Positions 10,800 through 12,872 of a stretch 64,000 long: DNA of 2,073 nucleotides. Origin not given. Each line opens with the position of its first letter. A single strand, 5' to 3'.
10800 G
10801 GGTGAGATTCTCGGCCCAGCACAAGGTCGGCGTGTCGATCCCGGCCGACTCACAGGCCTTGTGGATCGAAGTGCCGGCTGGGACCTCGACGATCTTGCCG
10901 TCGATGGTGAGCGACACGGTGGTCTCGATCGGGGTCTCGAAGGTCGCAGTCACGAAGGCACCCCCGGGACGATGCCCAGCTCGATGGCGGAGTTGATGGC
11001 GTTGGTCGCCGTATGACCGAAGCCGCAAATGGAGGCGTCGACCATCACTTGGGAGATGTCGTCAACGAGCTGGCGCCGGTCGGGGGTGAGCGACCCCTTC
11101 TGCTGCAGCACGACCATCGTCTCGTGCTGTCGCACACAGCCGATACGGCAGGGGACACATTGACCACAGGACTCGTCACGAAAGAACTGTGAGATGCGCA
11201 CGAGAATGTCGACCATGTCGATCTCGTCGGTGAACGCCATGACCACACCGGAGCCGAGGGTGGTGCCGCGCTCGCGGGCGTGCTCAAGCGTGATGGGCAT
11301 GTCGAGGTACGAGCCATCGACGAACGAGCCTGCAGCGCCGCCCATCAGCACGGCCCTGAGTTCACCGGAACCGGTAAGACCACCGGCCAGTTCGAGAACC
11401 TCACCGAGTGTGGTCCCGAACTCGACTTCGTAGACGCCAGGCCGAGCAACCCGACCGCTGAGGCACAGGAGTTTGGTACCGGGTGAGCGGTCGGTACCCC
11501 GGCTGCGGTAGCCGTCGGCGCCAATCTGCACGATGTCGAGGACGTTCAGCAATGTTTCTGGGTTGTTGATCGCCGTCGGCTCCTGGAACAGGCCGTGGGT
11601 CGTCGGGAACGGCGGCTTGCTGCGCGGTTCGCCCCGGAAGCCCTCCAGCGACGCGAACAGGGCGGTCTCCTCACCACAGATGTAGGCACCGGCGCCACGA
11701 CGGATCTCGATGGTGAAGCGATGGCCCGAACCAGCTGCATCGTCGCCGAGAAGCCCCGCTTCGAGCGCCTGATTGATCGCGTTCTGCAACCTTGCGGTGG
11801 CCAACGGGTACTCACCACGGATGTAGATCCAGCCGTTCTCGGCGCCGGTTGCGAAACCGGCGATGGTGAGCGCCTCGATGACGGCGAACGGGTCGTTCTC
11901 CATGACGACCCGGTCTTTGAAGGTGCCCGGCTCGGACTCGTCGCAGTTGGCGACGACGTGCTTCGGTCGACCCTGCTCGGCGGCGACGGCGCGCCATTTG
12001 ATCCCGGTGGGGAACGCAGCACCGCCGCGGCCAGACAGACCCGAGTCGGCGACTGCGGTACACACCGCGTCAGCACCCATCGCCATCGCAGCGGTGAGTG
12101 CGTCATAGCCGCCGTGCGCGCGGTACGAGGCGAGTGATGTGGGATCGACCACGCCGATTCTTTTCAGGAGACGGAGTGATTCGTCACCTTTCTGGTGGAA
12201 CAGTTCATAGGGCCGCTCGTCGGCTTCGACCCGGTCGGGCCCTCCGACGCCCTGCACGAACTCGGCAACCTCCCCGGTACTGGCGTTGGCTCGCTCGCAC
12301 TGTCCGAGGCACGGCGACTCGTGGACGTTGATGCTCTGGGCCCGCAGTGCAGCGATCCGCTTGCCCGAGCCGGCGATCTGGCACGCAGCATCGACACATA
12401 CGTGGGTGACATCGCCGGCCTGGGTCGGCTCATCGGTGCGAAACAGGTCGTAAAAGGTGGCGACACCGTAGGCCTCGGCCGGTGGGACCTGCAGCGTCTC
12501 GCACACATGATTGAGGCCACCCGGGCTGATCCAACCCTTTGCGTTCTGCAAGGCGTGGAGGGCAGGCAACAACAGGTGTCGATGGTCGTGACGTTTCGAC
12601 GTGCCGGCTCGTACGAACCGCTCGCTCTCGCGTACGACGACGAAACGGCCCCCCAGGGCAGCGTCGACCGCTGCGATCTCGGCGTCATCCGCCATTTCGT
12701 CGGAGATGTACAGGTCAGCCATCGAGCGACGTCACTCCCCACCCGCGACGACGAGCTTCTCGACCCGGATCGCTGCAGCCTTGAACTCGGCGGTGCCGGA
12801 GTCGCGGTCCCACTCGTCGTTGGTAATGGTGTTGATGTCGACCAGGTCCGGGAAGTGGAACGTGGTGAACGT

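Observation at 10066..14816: Formate dehydrogenase alpha subunit is split, and its two halves are encoded in permuted order around the diaphorase gene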

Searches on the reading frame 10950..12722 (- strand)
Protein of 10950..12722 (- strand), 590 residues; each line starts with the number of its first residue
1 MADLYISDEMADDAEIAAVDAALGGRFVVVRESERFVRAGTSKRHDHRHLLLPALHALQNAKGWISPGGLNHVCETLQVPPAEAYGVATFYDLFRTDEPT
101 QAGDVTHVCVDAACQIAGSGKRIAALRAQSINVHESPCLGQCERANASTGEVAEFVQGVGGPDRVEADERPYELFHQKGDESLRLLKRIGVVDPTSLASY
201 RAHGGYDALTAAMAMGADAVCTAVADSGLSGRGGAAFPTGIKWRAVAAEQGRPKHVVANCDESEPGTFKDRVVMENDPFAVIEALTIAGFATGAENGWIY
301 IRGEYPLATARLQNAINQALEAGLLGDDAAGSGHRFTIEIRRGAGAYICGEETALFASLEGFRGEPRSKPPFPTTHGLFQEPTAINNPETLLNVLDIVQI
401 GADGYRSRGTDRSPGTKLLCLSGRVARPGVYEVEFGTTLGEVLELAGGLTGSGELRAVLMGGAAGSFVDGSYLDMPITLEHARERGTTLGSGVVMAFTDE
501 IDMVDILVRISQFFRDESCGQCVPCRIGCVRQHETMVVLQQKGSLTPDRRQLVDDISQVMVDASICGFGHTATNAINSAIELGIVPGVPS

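Call 6: search_protein_families(library=pfam, proteins=[window:10950-12722:-], max_evalue=0.01)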
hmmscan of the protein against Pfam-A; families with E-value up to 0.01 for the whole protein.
window:10950-12722:- (590 aa): 5 families
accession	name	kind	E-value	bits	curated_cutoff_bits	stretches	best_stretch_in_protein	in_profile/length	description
PF01512.22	Complex1_51K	-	6.9e-43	146.5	31.2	1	224-395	1-149/150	Nuo51 FMN-binding domain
PF10589.14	NADH_4Fe-4S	-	3.3e-17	62.6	23.5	1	506-581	2-76/85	NADH-ubiquinone oxidoreductase-F iron-sulfur binding region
PF01257.25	2Fe-2S_thioredx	-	6.6e-17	62.1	24.8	1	42-142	6-116/145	Thioredoxin-like [2Fe-2S] ferredoxin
PF10531.15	SLBB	-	1.4e-09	38.1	27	1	420-457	3-40/55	SLBB domain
PF22461.2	SLBB_2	-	5e-07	30.2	27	1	417-463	1-49/79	SLBB domain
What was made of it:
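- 10950..12722 (-): Diaphorase subunit (FdhB3-like): a NuoE-like 2Fe-2S domain fused to a NuoF-like FMN/NAD(H)/4Fe-4S domain. It has no C-terminal ferredoxin extension. Pfam PF01257, PF01512, PF10531 and PF10589 (call 6).
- On NAD+-dependent FDH of the FdsABG / MeFDH1 type: PF01257, PF01512 and PF10589 (call 6).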

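Call 7: search_protein_families(library=ncbifam, proteins=[window:10950-12722:-], max_evalue=0.001)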
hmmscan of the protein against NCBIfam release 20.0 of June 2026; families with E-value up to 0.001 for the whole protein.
window:10950-12722:- (590 aa): 15 families
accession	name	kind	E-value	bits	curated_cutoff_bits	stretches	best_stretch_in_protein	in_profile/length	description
TIGR01959.1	nuoF_fam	equivalog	2.2e-126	421.6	558.65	1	186-580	3-399/410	NADH-quinone oxidoreductase subunit NuoF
NF010120.0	PRK13596.1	equivalog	6.5e-103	344.6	389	1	186-579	9-405/433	NADH-quinone oxidoreductase subunit NuoF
NF008436.0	PRK11278.1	equivalog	9.5e-97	324.7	749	1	193-581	23-416/448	NADH-quinone oxidoreductase subunit NuoF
TIGR01958.1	nuoE_fam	subfamily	2.1e-14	53.9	142.4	1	46-128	13-93/148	NADH-quinone oxidoreductase subunit NuoE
NF005747.0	PRK07571.1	equivalog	2.3e-13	50.2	224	1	43-133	30-118/173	bidirectional hydrogenase complex protein HoxE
NF004638.0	PRK05988.1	equivalog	4.6e-13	49.3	198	1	45-135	22-111/159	formate dehydrogenase subunit gamma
NF005722.0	PRK07539.1-2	equivalog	5.7e-13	49.2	141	1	32-129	8-103/157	NADH-quinone oxidoreductase subunit NuoE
NF005721.0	PRK07539.1-1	equivalog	3e-11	43.1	308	1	46-127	43-122/292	NADH-quinone oxidoreductase subunit NuoE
TIGR01945.1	rnfC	subfamily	2.6e-10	39.5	245.95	1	212-318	116-220/435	RnfABCDGE type electron transport complex subunit C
TIGR04481.1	PR_assoc_PrdC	equivalog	3.6e-10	39.2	490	1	219-462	75-282/425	proline reductase-associated electron transfer protein PrdC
NF003454.1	PRK05035.1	equivalog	3.8e-10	38.9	345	1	215-318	121-221/556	electron transport complex subunit RsxC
NF005725.0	PRK07539.1-5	equivalog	1.8e-08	34.3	220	1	46-126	36-115/174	NADH-quinone oxidoreductase subunit NuoE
NF005723.0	PRK07539.1-3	equivalog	2.1e-08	34.2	226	1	50-127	25-100/158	NADH-quinone oxidoreductase subunit NuoE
NF005724.0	PRK07539.1-4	equivalog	9.1e-08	32.2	280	1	51-128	42-118/240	NADH-quinone oxidoreductase subunit NuoE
NF009040.0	PRK12373.1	equivalog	2.5e-05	24.2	514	1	51-127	39-114/400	NADH-quinone oxidoreductase subunit E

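Call 60: search_solved_structures(query=window:10950-12722:-, max_evalue=1e-40)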
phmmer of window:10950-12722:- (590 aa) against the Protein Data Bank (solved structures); distinct sequences matched with E-value up to 1e-40: 61 (the best 60 are shown).
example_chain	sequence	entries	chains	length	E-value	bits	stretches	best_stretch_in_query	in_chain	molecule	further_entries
7t2r_B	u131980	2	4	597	6.7e-104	351.9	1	185-580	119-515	NiFe hydrogenase subunit B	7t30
6vw7_B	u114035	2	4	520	5.1e-103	349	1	181-579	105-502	NAD-dependent formate dehydrogenase beta subunit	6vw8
7p5h_B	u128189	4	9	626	1.6e-102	347.4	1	183-582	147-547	Fe-hydrogenase, subunit beta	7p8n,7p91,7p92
8a6t_B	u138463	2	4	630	2.4e-100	340.2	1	163-580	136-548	Electron bifurcating hydrogenase subunit HydB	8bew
9n5u_B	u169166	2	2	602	1.3e-98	334.4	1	185-578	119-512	NfnB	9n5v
8oh5_B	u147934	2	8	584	7.3e-98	332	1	166-580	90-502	NAD-reducing hydrogenase subunit HoxF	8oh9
7q4v_B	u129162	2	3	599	3.6e-97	329.7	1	186-580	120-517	Iron hydrogenase HydB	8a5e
9bov_B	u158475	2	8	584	5.8e-97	329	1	185-578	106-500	NADH dehydrogenase (Quinone)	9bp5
9fe7_B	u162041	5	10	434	5.8e-96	325.7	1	185-581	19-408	NADH-quinone oxidoreductase subunit F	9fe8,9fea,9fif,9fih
6q9c_B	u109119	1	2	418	7e-96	325.4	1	185-581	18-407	NADH-quinone oxidoreductase subunit F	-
7q5y_C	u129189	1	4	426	7.4e-96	325.4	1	185-581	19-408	NADH-quinone oxidoreductase subunit F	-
6hl2_B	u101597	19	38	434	7.9e-96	325.3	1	185-581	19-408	NADH-quinone oxidoreductase subunit F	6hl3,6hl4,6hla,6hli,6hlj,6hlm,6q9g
9mqx_B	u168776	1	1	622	1.7e-95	324.2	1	182-580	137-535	NADH:ubiquinone oxidoreductase, NADH-binding (51 kD) subunit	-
9fii_B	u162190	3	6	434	2.8e-95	323.4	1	185-581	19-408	NADH-quinone oxidoreductase subunit F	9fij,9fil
6q9k_B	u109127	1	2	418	3.5e-95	323.1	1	185-581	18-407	NADH-quinone oxidoreductase subunit F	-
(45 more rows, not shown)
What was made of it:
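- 10950..12722 (-): C. necator FdsB 6vw7_B scores 349 bits (call 60).
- On NAD+-dependent FDH of the FdsABG / MeFDH1 type: Collinear with 7e5z_B, and 349 bits to 6vw7_B (call 60).
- On Electron-bifurcating Bfu/HydABC-type complexes: Solved HydB chains extend about 80 residues past the match (calls 6, 60).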
